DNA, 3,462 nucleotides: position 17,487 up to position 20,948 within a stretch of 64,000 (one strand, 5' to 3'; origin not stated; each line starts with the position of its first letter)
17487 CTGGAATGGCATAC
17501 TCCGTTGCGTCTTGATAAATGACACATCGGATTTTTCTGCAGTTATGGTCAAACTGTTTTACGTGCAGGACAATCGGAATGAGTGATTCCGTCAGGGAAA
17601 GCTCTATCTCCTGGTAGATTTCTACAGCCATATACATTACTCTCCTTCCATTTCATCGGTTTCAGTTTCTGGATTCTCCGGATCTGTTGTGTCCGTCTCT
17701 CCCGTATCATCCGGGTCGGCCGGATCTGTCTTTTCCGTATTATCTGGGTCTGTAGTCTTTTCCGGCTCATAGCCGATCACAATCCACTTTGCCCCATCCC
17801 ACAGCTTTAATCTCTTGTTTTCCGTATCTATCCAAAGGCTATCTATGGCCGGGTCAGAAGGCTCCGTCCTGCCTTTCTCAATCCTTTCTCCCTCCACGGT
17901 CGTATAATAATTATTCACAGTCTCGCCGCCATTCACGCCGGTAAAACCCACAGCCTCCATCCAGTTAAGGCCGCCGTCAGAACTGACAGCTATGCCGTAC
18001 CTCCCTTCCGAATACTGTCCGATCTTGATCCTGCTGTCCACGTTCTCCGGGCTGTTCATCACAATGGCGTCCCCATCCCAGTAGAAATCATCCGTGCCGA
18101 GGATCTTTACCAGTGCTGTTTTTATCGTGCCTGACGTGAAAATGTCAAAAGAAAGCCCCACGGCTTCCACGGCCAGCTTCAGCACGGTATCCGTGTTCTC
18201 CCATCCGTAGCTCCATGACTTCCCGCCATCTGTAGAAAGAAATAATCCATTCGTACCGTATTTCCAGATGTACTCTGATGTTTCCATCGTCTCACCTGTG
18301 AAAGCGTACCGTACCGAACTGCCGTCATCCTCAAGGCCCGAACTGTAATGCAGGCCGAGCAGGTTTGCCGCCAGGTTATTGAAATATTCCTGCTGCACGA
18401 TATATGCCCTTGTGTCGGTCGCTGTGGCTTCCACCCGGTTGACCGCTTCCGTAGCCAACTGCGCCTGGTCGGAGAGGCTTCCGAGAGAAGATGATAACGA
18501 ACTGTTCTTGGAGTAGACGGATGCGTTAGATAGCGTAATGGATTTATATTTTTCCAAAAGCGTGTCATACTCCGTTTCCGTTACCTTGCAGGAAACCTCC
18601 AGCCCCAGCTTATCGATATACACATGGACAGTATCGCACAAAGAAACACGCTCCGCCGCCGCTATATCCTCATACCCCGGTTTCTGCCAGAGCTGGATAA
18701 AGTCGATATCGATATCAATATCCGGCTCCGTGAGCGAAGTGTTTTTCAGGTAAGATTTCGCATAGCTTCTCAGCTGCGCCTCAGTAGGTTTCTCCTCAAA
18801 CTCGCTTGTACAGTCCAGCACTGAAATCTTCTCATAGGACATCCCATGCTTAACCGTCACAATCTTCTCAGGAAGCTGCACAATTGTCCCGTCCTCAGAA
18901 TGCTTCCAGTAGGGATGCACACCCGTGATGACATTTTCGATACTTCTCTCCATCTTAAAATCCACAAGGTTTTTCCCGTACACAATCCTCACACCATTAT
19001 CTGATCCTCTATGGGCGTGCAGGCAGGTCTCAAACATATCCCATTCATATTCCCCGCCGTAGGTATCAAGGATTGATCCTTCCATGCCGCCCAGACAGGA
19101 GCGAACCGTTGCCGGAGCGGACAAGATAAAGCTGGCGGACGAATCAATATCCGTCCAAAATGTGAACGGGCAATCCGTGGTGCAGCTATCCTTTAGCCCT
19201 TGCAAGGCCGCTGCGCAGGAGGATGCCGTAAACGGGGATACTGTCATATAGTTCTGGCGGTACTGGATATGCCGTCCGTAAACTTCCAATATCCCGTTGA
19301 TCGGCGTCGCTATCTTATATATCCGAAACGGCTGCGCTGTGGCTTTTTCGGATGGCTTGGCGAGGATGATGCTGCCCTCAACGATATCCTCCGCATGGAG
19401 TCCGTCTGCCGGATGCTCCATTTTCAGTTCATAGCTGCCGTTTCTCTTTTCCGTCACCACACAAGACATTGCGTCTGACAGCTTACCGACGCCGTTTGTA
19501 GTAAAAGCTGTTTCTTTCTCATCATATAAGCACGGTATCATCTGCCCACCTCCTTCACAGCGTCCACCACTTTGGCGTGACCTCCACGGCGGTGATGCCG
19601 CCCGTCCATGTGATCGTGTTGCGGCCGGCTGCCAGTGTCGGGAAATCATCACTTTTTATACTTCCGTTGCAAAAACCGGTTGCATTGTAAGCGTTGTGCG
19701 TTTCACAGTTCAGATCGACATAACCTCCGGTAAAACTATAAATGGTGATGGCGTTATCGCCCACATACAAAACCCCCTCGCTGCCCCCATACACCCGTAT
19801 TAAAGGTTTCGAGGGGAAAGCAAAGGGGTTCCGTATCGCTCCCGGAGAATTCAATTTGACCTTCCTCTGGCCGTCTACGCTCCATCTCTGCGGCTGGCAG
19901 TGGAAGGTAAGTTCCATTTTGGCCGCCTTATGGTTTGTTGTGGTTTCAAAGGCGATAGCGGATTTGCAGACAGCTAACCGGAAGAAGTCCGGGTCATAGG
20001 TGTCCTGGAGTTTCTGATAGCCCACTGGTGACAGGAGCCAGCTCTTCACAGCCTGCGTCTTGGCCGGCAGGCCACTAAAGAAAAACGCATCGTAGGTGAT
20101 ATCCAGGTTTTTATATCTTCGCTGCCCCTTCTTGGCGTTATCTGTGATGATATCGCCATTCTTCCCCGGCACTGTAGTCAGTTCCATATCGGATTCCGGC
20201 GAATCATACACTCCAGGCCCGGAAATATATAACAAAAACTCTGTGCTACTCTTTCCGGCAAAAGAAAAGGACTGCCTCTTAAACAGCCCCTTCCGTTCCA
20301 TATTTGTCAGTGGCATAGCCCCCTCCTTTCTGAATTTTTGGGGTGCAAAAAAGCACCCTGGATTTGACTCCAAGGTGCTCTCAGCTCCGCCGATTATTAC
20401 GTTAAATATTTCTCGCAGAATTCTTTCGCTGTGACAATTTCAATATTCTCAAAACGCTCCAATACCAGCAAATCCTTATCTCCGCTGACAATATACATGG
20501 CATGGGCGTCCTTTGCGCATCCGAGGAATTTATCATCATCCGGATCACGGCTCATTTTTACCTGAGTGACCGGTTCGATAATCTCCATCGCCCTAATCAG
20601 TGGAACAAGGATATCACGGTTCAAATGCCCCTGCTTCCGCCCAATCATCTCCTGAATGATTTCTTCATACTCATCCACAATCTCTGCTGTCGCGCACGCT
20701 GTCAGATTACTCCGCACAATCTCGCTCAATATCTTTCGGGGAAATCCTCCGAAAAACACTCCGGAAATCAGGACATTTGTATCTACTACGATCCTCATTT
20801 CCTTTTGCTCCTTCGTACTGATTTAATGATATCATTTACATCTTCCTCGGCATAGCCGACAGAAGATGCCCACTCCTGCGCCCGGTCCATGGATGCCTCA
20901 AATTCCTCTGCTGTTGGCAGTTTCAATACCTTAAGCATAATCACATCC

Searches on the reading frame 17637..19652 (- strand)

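Call 25: search_protein_families(library=phrogs, proteins=[window:17637-19652:-], max_evalue=0.001)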
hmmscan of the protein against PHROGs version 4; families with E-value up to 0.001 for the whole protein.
window:17637-19652:- (671 aa): 18 families
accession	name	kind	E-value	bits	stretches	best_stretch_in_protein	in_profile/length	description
phrog_1067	-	head and packaging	6.9e-86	290.6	1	37-512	5-471/991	minor head protein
phrog_2270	-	unknown function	1.7e-62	213.3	1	41-402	2-350/637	-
phrog_7142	-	tail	3.5e-55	188.7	1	38-365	1-320/622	tail protein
phrog_1330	-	tail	5.4e-52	178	1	37-407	4-395/1361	tail protein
phrog_5555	-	tail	2.8e-51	175.8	1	39-478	1-424/788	tail protein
phrog_13289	-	tail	5.4e-50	171.4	1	42-383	4-349/938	tail protein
phrog_12493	-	tail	4.8e-35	121.8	2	38-254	3-230/950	tail protein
phrog_2189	-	tail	1.9e-21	76.7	1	53-399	15-349/971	tail protein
phrog_33972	-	tail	3.2e-18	66.2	1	42-372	6-349/714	tail protein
phrog_8687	-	other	5.9e-14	52.3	1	144-376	14-245/599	tail protein with peptidase activity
phrog_7043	-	tail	2.9e-12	47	1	107-467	76-442/1077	tail protein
phrog_12329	-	head and packaging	3.2e-11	43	1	49-399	9-379/833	virion structural protein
phrog_1210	-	other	4.1e-11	42.1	1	48-395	10-375/2313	PblB-type receptor binding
phrog_3475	-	tail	4.3e-10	39.4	1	192-452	539-787/841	minor tail protein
phrog_6616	-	tail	1.7e-09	37.2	1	368-514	319-474/991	tail protein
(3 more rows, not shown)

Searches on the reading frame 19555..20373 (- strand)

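Call 25: search_protein_families(library=phrogs, proteins=[window:19555-20373:-], max_evalue=0.001)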
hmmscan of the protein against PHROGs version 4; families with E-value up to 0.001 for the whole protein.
window:19555-20373:- (272 aa): 1 family
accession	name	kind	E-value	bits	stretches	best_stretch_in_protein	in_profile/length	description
phrog_33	-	tail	2e-28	100.8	1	35-271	38-279/651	distal tail protein Dit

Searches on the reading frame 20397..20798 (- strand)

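Call 25: search_protein_families(library=phrogs, proteins=[window:20397-20798:-], max_evalue=0.001)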
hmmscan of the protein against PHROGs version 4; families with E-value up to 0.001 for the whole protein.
window:20397-20798:- (133 aa): 1 family
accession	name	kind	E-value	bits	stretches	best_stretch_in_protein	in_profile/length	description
phrog_14427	-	unknown function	2.2e-19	70.7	1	1-128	2-131/139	-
